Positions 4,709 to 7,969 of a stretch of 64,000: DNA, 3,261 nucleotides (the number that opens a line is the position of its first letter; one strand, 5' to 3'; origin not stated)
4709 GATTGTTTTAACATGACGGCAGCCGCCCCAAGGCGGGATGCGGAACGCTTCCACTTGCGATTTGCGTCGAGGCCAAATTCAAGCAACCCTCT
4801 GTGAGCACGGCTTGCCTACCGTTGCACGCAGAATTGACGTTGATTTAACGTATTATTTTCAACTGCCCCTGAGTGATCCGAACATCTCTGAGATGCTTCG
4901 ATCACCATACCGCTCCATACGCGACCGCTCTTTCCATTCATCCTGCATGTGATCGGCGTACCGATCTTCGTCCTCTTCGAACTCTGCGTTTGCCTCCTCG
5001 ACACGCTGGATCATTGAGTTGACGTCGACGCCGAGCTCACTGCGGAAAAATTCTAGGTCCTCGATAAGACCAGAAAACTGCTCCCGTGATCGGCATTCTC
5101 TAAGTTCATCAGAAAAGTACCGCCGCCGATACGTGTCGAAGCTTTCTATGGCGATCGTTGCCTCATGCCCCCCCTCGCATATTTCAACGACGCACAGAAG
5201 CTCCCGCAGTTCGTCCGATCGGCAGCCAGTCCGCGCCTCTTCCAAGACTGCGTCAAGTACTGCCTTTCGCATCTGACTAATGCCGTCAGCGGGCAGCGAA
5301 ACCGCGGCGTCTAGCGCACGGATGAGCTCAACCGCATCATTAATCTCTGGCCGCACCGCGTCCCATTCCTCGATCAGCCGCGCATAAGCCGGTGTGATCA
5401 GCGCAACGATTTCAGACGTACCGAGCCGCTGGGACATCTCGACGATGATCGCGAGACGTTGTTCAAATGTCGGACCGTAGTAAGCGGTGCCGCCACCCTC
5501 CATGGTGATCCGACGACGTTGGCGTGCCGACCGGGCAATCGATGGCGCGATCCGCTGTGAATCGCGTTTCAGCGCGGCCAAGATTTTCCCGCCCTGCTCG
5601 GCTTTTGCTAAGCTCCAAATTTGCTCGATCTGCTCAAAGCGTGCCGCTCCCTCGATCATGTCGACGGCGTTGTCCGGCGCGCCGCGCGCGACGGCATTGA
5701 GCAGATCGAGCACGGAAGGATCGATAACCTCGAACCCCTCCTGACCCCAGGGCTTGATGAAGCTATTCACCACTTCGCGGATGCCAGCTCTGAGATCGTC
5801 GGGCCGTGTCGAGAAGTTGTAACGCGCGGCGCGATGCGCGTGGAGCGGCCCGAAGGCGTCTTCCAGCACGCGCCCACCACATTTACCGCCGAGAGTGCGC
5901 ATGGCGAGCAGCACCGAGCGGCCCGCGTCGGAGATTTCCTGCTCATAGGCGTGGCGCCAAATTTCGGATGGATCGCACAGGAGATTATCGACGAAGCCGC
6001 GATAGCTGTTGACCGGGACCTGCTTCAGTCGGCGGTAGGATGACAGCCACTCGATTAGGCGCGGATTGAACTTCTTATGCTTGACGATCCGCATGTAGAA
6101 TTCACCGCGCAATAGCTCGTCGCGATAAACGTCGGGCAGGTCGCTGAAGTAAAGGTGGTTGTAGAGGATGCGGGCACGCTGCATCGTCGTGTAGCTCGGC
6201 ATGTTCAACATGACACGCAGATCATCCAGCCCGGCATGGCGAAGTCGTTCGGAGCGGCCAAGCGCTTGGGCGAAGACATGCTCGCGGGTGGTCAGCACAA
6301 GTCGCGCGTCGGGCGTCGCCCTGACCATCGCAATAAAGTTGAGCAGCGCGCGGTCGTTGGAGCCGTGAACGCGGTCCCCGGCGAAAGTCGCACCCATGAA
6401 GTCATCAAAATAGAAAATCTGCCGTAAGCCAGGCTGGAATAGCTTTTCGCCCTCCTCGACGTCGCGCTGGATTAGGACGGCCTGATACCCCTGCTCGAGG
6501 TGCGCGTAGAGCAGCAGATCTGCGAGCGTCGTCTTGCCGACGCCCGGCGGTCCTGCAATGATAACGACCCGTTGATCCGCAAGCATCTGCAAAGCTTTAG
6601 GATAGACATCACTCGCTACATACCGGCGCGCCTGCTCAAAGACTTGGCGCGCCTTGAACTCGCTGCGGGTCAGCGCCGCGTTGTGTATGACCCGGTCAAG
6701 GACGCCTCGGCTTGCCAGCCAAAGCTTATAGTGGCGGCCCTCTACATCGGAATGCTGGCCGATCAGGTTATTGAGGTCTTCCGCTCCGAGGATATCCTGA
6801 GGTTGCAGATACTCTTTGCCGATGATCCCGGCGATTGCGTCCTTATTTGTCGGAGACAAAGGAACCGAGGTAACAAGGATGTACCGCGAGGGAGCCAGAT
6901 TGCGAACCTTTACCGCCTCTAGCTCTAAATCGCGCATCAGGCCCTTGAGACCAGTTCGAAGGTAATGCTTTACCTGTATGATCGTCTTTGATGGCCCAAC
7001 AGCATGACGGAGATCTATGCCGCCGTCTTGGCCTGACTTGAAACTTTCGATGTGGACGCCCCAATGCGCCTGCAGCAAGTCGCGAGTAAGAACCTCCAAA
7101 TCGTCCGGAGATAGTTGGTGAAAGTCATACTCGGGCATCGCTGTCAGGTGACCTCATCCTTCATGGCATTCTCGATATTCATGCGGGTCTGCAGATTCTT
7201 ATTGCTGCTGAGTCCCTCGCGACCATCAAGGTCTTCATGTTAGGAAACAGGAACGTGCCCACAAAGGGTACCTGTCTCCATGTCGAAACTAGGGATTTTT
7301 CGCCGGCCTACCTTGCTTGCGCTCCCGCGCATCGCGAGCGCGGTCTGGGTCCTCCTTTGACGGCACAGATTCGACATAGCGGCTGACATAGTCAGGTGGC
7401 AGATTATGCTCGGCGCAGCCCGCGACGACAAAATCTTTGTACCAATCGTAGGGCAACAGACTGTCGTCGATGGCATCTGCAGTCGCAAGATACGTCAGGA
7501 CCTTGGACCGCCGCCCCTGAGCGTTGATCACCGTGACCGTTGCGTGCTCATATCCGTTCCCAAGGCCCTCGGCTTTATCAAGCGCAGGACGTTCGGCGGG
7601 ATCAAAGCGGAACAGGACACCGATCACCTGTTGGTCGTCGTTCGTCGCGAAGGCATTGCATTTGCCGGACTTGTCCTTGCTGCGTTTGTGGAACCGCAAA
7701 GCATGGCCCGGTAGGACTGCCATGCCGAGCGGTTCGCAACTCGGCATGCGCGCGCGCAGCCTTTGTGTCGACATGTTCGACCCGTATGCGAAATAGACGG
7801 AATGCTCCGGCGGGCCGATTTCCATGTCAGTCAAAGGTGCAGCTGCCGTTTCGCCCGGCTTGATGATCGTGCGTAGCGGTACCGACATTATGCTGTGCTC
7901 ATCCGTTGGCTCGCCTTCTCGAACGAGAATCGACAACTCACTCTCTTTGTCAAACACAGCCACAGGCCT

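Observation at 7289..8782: Zn-ribbon / gamma-glutamylcyclotransferase fusion protein embedded among defence genes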

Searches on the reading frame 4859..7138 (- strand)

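Call 4: search_protein_families(library=pfam, proteins=[window:4859-7138:-], max_evalue=0.01)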
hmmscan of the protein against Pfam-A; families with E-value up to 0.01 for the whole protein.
window:4859-7138:- (759 aa): 10 families
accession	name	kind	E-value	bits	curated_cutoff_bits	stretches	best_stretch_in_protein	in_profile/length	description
PF20720.3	nSTAND3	-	6.7e-44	149.7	27.2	1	173-331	1-155/155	Novel STAND NTPase 3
PF13191.12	AAA_16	-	3.8e-05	24.7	32.6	1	188-242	21-73/167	AAA ATPase domain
PF04471.18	Mrr_cat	-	4.8e-05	23.9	21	1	7-61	2-59/115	Restriction endonuclease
PF07728.20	AAA_5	-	0.00024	21.6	22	1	192-229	2-39/139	AAA domain (dynein-related subfamily)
PF13238.12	AAA_18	-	0.00096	20.1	29.4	1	192-213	1-21/128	AAA domain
PF13401.12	AAA_22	-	0.0016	19.2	27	1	188-224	4-40/130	AAA domain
PF06745.19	ATPase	-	0.0025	17.7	26.6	1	187-227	17-58/231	KaiC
PF13481.12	AAA_25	-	0.0033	17.5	27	1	185-219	29-62/195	AAA domain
PF01695.23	IstB_IS21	-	0.0051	16.8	24.1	0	182-222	85-125/238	IstB-like ATP binding protein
PF02562.22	PhoH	-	0.0068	16.4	27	0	182-235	12-68/205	PhoH-like protein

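Call 5: search_protein_families(library=padloc, proteins=[window:4859-7138:-], max_evalue=0.01)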
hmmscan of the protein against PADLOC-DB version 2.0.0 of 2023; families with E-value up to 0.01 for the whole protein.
window:4859-7138:- (759 aa): 9 families
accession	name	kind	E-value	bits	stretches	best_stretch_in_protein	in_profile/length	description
PDLC05079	PDC-S73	-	5.4e-146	486.4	1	1-736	1-714/752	-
PDLC02400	Aga_TIR-PNTD1-PNTD2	-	6e-43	145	1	3-158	2-157/639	Class I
PDLC02416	Aga_REase-TIR-PNTD1-PNTD2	-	1.9e-33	114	1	3-151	2-139/572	Class I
PDLC04140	mad8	-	1.7e-05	22.5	1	186-249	24-68/314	mads_8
PDLC04790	PDC-S01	-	0.00012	18.9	1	173-212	11-50/422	-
PDLC03920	MkoA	-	0.00061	16.2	1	184-216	626-658/1112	-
PDLC02981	AriAB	-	0.001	15.8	1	187-212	21-46/694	-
PDLC05065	PDC-S68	-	0.0025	13.6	1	169-210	600-641/1221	-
PDLC03859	LmuB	-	0.0038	14.5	0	188-211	23-46/611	-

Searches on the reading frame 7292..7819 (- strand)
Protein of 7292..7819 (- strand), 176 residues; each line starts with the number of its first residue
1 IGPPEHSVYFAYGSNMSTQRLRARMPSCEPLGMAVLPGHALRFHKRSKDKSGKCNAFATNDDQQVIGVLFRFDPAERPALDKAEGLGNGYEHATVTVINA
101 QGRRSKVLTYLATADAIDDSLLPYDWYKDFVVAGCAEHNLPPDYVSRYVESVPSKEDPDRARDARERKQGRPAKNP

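Call 101: find_homologous_proteins(query=window:7292-7819:-, max_evalue=1e-10)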
Query window:7292-7819:- (176 aa): 1658 proteins with E <= 1e-10 among 1731 candidates; the best 120 are listed.
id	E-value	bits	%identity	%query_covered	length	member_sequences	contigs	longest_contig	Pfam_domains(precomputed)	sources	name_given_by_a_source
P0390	2.1e-100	352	91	95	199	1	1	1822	PF13772.12,PF06094.18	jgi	jgi:hypothetical protein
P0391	4.5e-85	302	75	99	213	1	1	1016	PF13772.12,PF06094.18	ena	-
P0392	2.4e-80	286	76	94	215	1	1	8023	PF13772.12,PF06094.18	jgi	jgi:cation transport regulator ChaC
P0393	1.3e-79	284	74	95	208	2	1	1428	PF13772.12,PF06094.18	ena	-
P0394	4.6e-79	282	72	98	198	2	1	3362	PF13772.12,PF06094.18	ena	-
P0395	9.3e-79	281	75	94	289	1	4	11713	PF13772.12,PF06094.18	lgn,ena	-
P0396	9.1e-78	278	73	95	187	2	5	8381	PF13772.12,PF06094.18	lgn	-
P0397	4.7e-77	276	72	94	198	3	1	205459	PF13772.12,PF06094.18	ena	-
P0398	5.5e-77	275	71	94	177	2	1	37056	PF13772.12,PF06094.18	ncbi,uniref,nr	ncbi:gamma-glutamylcyclotransferase [Bradyrhizobium cytisi]|uniref:Gamma-glutamylcyclotransferase n=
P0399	2.3e-76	273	72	94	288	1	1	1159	PF13772.12,PF06094.18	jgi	jgi:cation transport regulator ChaC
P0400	3.3e-76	273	72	94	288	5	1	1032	PF13772.12,PF06094.18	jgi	jgi:hypothetical protein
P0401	2.2e-75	270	73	91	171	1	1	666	PF13772.12,PF06094.18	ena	-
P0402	3.1e-75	270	72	94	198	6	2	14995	PF13772.12,PF06094.18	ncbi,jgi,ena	-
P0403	4.6e-75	269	70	94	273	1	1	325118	PF13772.12,PF06094.18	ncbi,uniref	ncbi:gamma-glutamylcyclotransferase [Mesorhizobium sp. M0016]|uniref:gamma-glutamylcyclotransferase 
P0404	4.8e-75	269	71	94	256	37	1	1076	PF13772.12,PF06094.18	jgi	-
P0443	5.8e-67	243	66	94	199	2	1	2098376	PF13772.12,PF06094.18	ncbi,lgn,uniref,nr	ncbi:gamma-glutamylcyclotransferase family protein [Agrobacterium tumefaciens]|uniref:gamma-glutamyl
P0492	6.2e-50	187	54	91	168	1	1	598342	PF13772.12,PF06094.18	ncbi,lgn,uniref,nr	ncbi:hypothetical protein ASC89_22080 [Devosia sp. Root413D1]|uniref:gamma-glutamylcyclotransferase 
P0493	1.4e-49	186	52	96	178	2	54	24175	PF13772.12,PF06094.18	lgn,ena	-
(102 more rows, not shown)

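Call 102: find_encoding_contigs(protein=P0443, flank=8000, max_places=2)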
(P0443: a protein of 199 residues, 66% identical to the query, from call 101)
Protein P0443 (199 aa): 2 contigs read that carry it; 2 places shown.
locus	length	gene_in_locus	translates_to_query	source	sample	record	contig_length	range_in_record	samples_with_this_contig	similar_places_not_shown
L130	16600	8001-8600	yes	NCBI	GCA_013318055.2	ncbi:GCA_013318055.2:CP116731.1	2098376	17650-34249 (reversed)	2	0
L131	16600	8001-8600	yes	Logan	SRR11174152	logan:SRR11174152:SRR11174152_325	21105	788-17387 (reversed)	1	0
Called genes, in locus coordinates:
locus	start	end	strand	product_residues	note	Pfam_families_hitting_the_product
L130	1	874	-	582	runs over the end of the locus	PF01555:N6_N4_Mtase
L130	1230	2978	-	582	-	-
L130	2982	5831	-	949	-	PF13872:AAA_34, PF00176:SNF2-rel_dom, PF00270:DEAD, PF04851:ResIII, PF00271:Helicase_C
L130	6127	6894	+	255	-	-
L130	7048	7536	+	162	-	-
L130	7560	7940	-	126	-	-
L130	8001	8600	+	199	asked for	PF06094:GGACT, PF13772:AIG2_2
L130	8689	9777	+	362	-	PF14130:Cap4_nuclease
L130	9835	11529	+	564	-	-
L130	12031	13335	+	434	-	PF00078:RVT_1 (weak)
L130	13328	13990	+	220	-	PF18160:SLATT_5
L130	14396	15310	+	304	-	PF18864:AbiTii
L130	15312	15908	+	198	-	-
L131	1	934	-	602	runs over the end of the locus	PF01555:N6_N4_Mtase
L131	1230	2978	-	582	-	-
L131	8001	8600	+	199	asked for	PF06094:GGACT, PF13772:AIG2_2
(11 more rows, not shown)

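Call 103: find_encoding_contigs(protein=P0492, flank=8000, max_places=2)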
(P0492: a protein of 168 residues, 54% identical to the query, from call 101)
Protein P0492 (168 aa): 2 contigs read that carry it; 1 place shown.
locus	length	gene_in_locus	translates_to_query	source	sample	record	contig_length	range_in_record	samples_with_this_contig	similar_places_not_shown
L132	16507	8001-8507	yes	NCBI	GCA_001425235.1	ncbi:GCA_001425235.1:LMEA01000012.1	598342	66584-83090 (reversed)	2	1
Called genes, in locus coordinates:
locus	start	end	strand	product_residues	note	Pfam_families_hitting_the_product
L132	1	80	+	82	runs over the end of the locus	-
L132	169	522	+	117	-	-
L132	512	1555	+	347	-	-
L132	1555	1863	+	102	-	-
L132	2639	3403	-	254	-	PF01026:TatD_DNase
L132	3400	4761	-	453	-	-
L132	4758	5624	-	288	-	PF28083:QatB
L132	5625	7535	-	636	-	PF07693:KAP_NTPase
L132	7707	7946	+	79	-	-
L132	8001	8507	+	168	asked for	PF06094:GGACT, PF13772:AIG2_2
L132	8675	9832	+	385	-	PF18165:pP_pnuc_1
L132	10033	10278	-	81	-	PF04972:BON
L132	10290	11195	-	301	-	PF03781:FGE-sulfatase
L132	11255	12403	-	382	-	PF07732:Cu-oxidase_3, PF07731:Cu-oxidase_2 (faint), PF00394:Cu-oxidase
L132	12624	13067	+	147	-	PF00127:Copper-bind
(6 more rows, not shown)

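Call 104: find_encoding_contigs(protein=P0493, flank=8000, max_places=4)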
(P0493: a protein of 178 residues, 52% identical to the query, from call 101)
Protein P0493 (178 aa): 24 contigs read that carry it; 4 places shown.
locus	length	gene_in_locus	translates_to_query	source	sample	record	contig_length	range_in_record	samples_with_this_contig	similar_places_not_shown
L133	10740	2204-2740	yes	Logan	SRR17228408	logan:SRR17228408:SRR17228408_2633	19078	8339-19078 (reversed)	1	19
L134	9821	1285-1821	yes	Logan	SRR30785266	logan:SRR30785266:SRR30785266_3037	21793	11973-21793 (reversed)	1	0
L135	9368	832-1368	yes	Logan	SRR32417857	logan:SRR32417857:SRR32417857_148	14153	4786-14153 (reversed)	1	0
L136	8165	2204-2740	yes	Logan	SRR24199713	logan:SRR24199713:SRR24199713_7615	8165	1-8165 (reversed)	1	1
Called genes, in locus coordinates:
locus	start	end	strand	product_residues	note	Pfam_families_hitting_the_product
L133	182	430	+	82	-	PF02604:PhdYeFM_antitox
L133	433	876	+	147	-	PF01850:PIN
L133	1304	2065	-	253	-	PF03050:DDE_Tnp_IS66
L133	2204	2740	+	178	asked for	PF06094:GGACT, PF13772:AIG2_2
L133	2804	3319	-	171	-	-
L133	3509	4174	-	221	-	PF02810:SEC-C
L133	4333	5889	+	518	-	-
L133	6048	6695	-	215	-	PF11848:DUF3368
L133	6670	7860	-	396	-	PF13560:HTH_31, PF01381:HTH_3, PF06114:Peptidase_M78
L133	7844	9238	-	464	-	-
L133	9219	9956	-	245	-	-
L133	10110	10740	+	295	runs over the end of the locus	-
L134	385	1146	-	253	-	PF03050:DDE_Tnp_IS66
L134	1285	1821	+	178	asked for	PF06094:GGACT, PF13772:AIG2_2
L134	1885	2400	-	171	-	-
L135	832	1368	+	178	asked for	PF06094:GGACT, PF13772:AIG2_2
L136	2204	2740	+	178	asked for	PF06094:GGACT, PF13772:AIG2_2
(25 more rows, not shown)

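Call 106: search_protein_families(library=phrogs, proteins=[L130:6127-6894:+, L130:7048-7536:+], max_evalue=0.01)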
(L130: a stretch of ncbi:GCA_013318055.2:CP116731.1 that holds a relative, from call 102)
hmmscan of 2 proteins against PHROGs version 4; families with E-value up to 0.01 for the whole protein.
L130:6127-6894:+ (255 aa): 0 families

L130:7048-7536:+ (162 aa): 0 families
